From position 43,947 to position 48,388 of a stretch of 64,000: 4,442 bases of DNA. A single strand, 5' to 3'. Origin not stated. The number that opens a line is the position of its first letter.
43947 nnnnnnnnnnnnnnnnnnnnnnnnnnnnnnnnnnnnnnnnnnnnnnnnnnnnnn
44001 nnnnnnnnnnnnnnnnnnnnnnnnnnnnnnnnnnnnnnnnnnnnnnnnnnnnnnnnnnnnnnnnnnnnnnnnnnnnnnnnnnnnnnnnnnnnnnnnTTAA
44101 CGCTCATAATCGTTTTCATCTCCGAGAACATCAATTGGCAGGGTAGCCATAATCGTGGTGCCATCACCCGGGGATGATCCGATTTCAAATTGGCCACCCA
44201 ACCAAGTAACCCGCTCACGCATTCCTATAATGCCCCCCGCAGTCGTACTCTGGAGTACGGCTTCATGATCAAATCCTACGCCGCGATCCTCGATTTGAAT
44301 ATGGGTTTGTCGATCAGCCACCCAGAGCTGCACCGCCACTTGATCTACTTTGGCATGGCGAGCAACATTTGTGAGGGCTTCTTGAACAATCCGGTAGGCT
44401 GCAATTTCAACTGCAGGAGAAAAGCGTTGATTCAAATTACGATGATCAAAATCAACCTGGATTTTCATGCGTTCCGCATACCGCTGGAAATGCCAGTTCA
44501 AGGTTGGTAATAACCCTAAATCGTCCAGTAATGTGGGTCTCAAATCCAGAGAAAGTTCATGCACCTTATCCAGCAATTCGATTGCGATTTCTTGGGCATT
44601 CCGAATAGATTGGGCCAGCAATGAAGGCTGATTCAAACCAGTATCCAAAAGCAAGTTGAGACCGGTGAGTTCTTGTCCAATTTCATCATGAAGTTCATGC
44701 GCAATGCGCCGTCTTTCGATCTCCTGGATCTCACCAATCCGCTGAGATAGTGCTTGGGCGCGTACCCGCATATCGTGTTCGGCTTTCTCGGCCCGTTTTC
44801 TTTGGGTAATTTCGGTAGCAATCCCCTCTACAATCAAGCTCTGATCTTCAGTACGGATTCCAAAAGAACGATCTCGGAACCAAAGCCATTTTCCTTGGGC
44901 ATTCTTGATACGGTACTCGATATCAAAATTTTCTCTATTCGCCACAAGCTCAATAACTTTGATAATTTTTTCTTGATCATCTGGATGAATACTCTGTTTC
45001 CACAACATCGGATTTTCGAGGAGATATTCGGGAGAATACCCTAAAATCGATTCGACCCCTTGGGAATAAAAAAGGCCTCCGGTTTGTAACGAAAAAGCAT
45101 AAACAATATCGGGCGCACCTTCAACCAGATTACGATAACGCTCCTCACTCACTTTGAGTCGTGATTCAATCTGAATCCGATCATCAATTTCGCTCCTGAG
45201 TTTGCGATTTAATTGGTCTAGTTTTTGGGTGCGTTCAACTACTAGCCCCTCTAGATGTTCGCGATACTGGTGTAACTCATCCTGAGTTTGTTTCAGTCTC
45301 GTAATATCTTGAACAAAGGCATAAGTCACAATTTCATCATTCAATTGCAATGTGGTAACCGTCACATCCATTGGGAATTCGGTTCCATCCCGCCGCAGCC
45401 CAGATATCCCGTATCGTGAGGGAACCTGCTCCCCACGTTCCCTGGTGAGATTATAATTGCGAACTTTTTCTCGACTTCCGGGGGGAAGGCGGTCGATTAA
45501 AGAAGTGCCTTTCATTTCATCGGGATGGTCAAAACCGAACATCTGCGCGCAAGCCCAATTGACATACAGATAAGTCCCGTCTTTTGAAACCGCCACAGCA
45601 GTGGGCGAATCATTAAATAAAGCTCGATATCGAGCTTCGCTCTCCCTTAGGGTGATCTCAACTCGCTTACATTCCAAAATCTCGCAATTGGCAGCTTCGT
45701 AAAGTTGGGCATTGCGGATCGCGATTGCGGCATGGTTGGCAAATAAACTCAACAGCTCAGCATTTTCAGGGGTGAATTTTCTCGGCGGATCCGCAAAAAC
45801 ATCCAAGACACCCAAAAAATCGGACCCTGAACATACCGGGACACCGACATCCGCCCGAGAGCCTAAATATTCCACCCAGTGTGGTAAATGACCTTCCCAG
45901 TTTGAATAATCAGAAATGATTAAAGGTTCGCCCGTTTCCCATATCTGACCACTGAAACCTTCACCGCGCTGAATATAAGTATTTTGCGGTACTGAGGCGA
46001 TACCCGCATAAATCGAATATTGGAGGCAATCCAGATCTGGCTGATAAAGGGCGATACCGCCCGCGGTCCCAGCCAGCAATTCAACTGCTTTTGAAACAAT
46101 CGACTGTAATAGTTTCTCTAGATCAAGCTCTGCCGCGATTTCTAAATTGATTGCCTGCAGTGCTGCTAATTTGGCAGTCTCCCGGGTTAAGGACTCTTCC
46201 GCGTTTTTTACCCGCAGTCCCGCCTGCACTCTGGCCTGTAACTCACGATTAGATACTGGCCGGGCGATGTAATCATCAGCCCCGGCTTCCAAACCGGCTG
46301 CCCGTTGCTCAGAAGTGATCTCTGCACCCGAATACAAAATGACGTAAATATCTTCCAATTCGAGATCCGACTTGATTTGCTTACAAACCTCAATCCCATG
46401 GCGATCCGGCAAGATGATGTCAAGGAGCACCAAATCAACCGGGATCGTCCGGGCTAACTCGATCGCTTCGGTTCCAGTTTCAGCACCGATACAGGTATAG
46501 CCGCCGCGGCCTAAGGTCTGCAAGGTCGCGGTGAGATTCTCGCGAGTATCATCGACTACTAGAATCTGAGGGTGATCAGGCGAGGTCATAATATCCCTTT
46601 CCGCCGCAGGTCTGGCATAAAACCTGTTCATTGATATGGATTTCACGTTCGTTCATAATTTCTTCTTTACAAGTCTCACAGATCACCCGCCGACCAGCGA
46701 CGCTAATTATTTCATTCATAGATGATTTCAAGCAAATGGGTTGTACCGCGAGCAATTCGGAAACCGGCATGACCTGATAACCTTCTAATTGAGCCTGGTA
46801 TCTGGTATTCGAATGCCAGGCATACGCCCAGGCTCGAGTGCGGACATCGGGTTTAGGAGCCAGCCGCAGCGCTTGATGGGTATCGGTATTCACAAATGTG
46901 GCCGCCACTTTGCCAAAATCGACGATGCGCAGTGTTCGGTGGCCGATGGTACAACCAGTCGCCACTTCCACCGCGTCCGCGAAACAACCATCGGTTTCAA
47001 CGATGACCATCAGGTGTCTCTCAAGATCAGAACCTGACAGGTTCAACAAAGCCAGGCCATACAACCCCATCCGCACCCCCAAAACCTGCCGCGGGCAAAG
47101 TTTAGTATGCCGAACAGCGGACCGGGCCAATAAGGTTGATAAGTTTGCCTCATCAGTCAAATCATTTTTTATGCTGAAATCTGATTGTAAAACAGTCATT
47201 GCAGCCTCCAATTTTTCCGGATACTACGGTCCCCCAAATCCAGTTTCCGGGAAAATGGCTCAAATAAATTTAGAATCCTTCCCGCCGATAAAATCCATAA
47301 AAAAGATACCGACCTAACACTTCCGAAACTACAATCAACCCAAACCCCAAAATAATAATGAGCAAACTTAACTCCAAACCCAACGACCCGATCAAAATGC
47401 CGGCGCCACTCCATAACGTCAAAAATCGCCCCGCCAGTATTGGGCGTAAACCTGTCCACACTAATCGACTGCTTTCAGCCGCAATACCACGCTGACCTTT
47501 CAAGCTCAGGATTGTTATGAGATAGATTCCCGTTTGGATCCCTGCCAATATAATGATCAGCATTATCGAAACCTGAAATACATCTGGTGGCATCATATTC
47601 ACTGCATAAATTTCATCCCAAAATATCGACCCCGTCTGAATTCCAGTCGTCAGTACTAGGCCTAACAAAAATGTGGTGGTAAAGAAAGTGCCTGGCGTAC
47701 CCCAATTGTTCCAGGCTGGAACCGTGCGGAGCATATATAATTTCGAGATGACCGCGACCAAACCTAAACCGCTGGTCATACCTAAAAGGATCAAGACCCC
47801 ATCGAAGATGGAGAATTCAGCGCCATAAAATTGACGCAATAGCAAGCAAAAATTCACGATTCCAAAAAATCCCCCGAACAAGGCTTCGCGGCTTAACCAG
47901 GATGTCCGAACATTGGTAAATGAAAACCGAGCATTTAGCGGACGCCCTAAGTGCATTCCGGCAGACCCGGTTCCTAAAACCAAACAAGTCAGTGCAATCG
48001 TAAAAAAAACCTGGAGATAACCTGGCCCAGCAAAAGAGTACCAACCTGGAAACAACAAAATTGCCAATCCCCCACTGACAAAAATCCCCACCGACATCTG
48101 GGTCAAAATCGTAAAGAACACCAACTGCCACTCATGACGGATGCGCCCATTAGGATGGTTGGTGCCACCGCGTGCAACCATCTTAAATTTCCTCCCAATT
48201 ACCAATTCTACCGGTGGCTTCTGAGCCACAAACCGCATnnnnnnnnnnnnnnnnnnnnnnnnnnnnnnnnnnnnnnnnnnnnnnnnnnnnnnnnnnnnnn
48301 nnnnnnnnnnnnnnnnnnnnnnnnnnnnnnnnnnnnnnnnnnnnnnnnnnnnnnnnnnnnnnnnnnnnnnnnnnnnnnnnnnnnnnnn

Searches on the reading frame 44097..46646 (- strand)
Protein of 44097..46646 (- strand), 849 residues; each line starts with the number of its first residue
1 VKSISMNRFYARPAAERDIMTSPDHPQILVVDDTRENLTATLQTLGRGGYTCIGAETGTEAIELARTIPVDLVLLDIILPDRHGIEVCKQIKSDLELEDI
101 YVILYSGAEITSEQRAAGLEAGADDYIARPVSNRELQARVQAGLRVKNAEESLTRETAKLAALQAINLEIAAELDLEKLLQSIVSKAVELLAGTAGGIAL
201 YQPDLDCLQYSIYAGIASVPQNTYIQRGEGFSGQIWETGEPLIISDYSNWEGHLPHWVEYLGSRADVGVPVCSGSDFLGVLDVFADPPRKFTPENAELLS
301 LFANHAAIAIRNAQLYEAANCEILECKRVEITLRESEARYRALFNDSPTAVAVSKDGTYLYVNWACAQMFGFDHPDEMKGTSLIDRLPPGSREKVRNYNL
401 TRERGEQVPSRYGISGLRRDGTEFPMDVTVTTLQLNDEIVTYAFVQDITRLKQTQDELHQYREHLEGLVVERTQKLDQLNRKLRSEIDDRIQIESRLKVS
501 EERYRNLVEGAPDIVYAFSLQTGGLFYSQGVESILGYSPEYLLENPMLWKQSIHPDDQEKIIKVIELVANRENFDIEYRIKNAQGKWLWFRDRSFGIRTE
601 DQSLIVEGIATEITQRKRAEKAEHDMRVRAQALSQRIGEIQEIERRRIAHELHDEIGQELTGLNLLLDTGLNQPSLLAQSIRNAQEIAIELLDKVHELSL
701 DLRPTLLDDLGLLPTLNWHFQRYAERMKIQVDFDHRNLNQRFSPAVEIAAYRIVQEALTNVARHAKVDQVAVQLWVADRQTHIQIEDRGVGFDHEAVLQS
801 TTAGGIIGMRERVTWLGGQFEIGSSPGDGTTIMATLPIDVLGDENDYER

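Call 35: search_protein_families(library=pfam, proteins=[window:44097-46646:-], max_evalue=0.1)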
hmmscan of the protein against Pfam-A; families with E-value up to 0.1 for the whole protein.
window:44097-46646:- (849 aa): 13 families
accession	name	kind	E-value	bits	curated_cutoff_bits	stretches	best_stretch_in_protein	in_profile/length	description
PF08447.18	PAS_3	-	3.5e-22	78.9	25.6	1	525-604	2-82/89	PAS fold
PF00072.30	Response_reg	-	1.1e-20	74.3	30.2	1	28-141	1-111/111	Response regulator receiver domain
PF13185.12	GAF_2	-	1.5e-17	64.5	28.6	1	174-310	2-135/136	GAF domain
PF01590.32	GAF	-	3.4e-16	60.4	22.4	1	175-310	1-133/133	GAF domain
PF00989.32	PAS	-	6.7e-16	58.7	22.6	2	339-444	2-107/113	PAS fold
PF13426.13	PAS_9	-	2.9e-15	56.8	27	2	349-449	2-102/103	PAS domain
PF13188.13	PAS_8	-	1.1e-11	44.6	21.8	1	338-393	1-56/65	PAS domain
PF02518.31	HATPase_c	-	1.8e-11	44.9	26.4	1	747-838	3-109/111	Histidine kinase-, DNA gyrase B-, and HSP90-like ATPase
PF07730.19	HisKA_3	-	9e-11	42.6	24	1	644-706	1-67/68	Histidine kinase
PF13492.12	GAF_3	-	7.7e-07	30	27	1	175-312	1-129/129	GAF domain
PF08448.16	PAS_4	-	4e-06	27.5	23.1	1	345-452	2-109/110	PAS fold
PF13581.12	HATPase_c_2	-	7.4e-06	26.4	27.4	1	753-802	35-89/127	Histidine kinase-like ATPase domain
PF11849.14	DUF3369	-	0.06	14.1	27.2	0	284-317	133-166/168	Domain of unknown function (DUF3369)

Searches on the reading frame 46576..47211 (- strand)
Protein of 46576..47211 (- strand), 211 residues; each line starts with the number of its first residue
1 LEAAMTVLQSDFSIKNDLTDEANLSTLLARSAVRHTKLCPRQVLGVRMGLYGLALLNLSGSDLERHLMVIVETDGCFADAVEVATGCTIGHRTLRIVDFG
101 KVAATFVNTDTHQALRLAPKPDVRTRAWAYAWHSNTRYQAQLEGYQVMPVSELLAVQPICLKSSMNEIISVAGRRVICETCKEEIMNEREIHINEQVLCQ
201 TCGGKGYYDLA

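Call 55: search_protein_families(library=pfam, proteins=[window:46576-47211:-], max_evalue=0.00001)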
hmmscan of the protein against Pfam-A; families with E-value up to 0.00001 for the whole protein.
window:46576-47211:- (211 aa): 1 family
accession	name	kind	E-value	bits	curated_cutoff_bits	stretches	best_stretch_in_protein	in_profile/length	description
PF02663.19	FmdE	-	3.6e-28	98.7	22.9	1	35-129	2-100/133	FmdE, Molybdenum formylmethanofuran dehydrogenase operon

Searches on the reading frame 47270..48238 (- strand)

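Call 55: search_protein_families(library=pfam, proteins=[window:47270-48238:-], max_evalue=0.00001)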
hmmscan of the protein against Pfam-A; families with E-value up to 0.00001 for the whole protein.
window:47270-48238:- (322 aa): 1 family
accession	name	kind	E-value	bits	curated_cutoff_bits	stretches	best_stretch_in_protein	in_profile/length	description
PF04976.17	DmsC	-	3.4e-19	69.8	22.3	1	35-315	6-274/275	DMSO reductase anchor subunit (DmsC)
